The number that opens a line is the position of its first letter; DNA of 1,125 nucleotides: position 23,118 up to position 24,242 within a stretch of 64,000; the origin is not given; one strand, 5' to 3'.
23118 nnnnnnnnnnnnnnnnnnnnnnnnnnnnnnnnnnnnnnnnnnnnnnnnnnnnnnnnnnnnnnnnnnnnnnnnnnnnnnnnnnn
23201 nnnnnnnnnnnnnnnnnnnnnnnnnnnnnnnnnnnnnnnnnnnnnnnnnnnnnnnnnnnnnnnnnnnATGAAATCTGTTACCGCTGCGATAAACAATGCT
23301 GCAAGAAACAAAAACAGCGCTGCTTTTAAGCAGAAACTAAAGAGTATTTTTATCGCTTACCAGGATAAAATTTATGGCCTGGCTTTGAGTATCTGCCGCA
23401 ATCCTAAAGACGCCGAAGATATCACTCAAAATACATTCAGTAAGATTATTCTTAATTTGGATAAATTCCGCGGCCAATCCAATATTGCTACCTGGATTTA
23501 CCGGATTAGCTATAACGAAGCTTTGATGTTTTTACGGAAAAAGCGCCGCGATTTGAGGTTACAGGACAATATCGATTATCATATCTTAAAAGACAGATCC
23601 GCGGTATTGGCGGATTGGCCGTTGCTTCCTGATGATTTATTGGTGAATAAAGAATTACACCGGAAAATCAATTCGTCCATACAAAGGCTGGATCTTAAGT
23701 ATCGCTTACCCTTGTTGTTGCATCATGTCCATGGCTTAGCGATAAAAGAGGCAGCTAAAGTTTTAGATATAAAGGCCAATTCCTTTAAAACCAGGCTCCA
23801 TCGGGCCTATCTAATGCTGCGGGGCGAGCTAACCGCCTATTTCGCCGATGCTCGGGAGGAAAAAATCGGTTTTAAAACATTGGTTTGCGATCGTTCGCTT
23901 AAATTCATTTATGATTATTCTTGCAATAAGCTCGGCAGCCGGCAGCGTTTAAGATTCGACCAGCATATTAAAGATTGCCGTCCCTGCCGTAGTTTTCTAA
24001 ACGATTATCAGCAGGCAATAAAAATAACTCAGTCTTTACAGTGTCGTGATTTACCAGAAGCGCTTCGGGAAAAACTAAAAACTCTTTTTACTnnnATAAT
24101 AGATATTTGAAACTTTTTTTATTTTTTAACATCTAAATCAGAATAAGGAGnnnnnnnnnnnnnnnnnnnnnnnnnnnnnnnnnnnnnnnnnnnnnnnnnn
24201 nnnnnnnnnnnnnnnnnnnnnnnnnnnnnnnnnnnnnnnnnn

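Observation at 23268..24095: ECF sigma factor with a fused C-terminal ZAS-like zinc finger (sigma/anti-sigma in one polypeptide)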

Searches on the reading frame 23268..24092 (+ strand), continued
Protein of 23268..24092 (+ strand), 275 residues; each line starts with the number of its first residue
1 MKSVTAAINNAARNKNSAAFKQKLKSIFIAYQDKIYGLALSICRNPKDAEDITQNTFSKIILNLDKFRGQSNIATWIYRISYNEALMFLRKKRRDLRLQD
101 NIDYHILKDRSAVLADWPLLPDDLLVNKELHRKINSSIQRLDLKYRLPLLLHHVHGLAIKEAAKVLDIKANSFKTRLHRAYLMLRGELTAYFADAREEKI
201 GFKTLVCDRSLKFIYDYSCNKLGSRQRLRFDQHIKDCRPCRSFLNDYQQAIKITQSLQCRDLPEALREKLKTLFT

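Call 84: find_encoding_contigs(protein=P0058, flank=2500, max_places=1)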
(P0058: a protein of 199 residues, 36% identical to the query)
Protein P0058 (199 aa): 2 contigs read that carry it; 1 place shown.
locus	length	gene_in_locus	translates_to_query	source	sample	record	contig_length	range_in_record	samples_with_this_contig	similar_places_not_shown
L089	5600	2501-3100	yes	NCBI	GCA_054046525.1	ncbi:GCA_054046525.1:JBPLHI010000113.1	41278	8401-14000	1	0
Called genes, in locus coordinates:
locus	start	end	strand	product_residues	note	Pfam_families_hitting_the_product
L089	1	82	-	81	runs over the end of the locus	-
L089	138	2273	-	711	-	PF13597:NRDD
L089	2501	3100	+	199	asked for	PF04542:Sigma70_r2, PF08281:Sigma70_r4_2, PF04545:Sigma70_r4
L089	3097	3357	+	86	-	PF13490:zf-HC2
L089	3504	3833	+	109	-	PF00085:Thioredoxin, PF13098:Thioredoxin_2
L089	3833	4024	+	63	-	PF09723:Zn_ribbon_8, PF13248:Zn_ribbon_3 (faint)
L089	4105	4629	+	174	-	PF08534:Redoxin, PF00255:GSHPx (weak), PF00578:AhpC-TSA, PF00085:Thioredoxin, PF13905:Thioredoxin_8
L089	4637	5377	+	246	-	PF00881:Nitroreductase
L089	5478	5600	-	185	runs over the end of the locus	PF04343:DUF488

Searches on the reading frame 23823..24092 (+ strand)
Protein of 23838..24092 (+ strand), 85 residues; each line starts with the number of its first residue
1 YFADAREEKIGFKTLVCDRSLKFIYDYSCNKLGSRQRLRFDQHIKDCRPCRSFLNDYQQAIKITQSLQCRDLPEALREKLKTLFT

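Call 3: search_protein_families(library=pfam, proteins=[window:23838-24092:+], max_evalue=1)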
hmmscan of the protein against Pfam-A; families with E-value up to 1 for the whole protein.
window:23838-24092:+ (85 aa): 2 families
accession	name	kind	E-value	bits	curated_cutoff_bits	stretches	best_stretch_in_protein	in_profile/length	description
PF13490.11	zf-HC2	-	0.002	18.6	22.2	1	30-51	14-35/35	Putative zinc-finger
PF07754.17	HVO_2753_ZBP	-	0.1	12.9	33.2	0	43-58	26-41/46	Small zinc finger protein HVO_2753-like, Zn-binding pocket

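Call 4: search_protein_families(library=ncbifam, proteins=[window:23838-24092:+], max_evalue=1)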
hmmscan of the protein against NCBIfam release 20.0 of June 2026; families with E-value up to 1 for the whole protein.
window:23838-24092:+ (85 aa): 4 families
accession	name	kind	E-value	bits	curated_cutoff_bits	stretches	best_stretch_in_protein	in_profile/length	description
TIGR03988.1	antisig_RsrA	equivalog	5e-06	26.5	62.5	1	17-81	2-67/77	mycothiol system anti-sigma-R factor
NF052375.1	antisigma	equivalog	0.001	19.1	100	1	26-81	4-59/217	anti-sigma factor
TIGR02905.1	spore_yutH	equivalog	0.072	12.2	215.05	1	20-65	211-257/313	spore coat putative kinase YutH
NF052368.1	antisigmaE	subfamily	0.074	12.9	50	1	31-58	18-45/48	anti-sigma factor family protein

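Call 17: search_solved_structures(query=A2, max_evalue=10, show_alignments=4)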
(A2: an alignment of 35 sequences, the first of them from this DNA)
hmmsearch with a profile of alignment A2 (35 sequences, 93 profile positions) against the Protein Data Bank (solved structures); distinct sequences matched with E-value up to 10: 7.
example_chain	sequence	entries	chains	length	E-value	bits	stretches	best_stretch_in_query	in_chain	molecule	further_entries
5frf_A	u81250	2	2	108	0.0016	21.8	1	15-85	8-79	ANTI-SIGMA FACTOR RSRA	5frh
5wuq_C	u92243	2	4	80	0.0034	20.8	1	23-90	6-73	Anti-sigma-W factor RsiW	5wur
8rlz_A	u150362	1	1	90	0.0049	20.3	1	26-58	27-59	Antisigma factor DdvA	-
3hug_B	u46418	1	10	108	0.11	16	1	30-55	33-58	PROBABLE CONSERVED MEMBRANE PROTEIN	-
8rot_B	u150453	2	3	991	0.18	15.2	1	28-58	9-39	CHAT domain-containing protein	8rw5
8tl7_A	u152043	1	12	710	0.47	13.9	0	46-87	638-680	Computationally designed protein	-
8iuf_S5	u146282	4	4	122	0.93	13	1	5-65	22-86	NDUFS5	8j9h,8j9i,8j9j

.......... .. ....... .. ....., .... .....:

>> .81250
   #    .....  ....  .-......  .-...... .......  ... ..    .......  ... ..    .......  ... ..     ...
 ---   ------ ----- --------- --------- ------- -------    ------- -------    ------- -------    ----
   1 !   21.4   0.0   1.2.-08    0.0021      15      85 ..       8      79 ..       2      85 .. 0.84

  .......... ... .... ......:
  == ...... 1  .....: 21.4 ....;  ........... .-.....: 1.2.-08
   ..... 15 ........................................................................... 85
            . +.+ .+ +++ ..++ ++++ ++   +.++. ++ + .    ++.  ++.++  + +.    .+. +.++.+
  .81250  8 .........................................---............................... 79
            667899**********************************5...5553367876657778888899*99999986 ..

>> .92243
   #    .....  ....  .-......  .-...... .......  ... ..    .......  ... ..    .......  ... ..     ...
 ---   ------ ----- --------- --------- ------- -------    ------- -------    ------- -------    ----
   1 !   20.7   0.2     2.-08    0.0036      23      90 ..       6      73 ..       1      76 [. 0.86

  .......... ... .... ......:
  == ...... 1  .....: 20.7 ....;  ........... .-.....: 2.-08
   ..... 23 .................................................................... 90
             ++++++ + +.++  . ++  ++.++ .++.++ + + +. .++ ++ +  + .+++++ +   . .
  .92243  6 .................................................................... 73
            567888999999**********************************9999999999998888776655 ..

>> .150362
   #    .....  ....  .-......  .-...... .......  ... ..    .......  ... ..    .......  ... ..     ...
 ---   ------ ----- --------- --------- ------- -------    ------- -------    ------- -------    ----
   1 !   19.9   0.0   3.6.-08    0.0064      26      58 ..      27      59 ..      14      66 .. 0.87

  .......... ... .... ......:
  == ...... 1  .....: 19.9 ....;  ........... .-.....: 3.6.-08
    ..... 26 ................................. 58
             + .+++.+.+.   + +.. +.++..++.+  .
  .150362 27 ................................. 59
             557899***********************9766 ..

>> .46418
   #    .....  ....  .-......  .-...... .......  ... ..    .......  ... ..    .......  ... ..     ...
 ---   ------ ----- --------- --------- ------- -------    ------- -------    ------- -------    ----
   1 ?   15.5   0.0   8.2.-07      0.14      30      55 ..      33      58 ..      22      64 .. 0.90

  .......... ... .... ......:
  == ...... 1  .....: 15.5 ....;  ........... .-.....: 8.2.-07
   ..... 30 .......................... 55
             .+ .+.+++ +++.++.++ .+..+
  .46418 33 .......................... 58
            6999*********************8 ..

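Call 18: search_protein_families(library=pfam, alignment_id=A2, max_evalue=0.1)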
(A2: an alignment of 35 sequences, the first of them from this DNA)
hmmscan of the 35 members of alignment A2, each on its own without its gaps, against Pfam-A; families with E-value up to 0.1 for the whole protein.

A. member 1, seq(90 aa): 1 family
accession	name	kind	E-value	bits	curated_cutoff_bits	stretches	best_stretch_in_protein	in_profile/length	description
PF13490.11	zf-HC2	-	0.0021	18.6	22.2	1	35-56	14-35/35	Putative zinc-finger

B. families by the number of members that match (of 35 scanned): 13 families
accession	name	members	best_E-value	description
PF13490.11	zf-HC2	30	3.6e-10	Putative zinc-finger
PF23069.1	DUF7042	1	0.012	Domain of unknown function (DUF7042)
PF24333.1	DUF7501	1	0.018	Family of unknown function (DUF7501)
PF16685.11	zf-RING_10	1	0.038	zinc RING finger of MSL2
PF04777.18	Evr1_Alr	1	0.039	Erv1 / Alr family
PF13746.11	Fer4_18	1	0.041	4Fe-4S dicluster domain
PF23076.1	PH_FT_C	1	0.046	PH domain found in tandem in fungal proteins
PF20547.3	DUF6761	1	0.049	Family of unknown function (DUF6761)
PF04810.20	zf-Sec23_Sec24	1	0.05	Sec23/Sec24 zinc finger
PF23792.1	CD1375-like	1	0.051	CD1375-like protein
PF02591.20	Zn_ribbon_9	1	0.07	C4-type zinc ribbon domain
PF11859.13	DUF3379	1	0.071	Protein of unknown function (DUF3379)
PF07699.19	Ephrin_rec_like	1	0.084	Tyrosine-protein kinase ephrin type A/B receptor-like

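Call 47: search_protein_representatives(alignment_id=A2)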
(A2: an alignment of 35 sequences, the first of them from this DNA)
Query: 35 sequences, 93 profile positions. Proteins with E-value up to 0.001 (for the whole library): 3388; up to 1e-10: 194; up to 1e-30: 1. The best 150 are listed.
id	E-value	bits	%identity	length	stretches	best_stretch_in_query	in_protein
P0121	1.6e-33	130.8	-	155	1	2-91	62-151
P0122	8.1e-30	119.0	-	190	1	2-89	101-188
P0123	8.6e-29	115.7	-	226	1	2-89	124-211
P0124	1.2e-28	115.2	-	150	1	3-92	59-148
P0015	3.3e-27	110.6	-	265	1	2-91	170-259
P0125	4.0e-27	110.4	-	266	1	2-90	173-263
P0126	5.8e-27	109.8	-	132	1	3-89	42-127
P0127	1.4e-26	108.6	-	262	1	1-89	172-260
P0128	1.5e-26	108.5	-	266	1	2-90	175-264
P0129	5.4e-26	106.7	-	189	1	1-90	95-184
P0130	1.5e-25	105.3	-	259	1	3-89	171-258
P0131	2.9e-25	104.4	-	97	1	2-92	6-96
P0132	3.7e-25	104.1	-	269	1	2-91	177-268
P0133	1.8e-23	98.6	-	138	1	2-90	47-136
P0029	2.3e-23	98.3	-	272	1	4-92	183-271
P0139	1.3e-17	79.9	-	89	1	16-91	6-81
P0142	7.6e-16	74.2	-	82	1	15-91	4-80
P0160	4.5e-14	68.5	-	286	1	11-92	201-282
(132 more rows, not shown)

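Call 73: search_protein_families(library=pfam, proteins=[P0139, P0142, P0160], max_evalue=0.01)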
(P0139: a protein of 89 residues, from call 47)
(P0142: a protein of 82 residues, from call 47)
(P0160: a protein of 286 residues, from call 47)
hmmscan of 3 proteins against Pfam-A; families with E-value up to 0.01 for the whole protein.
P0139 (89 aa): 1 family
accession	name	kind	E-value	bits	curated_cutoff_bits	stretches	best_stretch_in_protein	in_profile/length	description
PF13490.11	zf-HC2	-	7.1e-09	36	22.2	1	11-45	1-35/35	Putative zinc-finger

P0142 (82 aa): 1 family
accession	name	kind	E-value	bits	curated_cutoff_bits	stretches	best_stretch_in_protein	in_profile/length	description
PF13490.11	zf-HC2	-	1e-06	29.2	22.2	1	10-43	1-34/35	Putative zinc-finger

P0160 (286 aa): 6 families
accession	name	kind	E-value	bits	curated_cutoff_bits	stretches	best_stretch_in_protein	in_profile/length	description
PF04542.20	Sigma70_r2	-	4.2e-17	62.1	24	1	23-89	3-71/71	Sigma-70 region 2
PF08281.18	Sigma70_r4_2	-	1.3e-16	60.4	25.7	1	130-182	2-54/54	Sigma-70, region 4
PF04545.22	Sigma70_r4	-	2.7e-11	43.2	24.1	1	135-183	1-49/50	Sigma-70, region 4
PF13490.11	zf-HC2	-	9.8e-09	35.6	22.2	1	211-244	1-34/35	Putative zinc-finger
PF22029.2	PhyR_sigma2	-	1.4e-05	25.5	27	1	23-74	2-53/55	Sigma2 domain of PhyR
PF07638.17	Sigma70_ECF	-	0.0019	18.6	21.1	1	8-181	9-178/185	ECF sigma factor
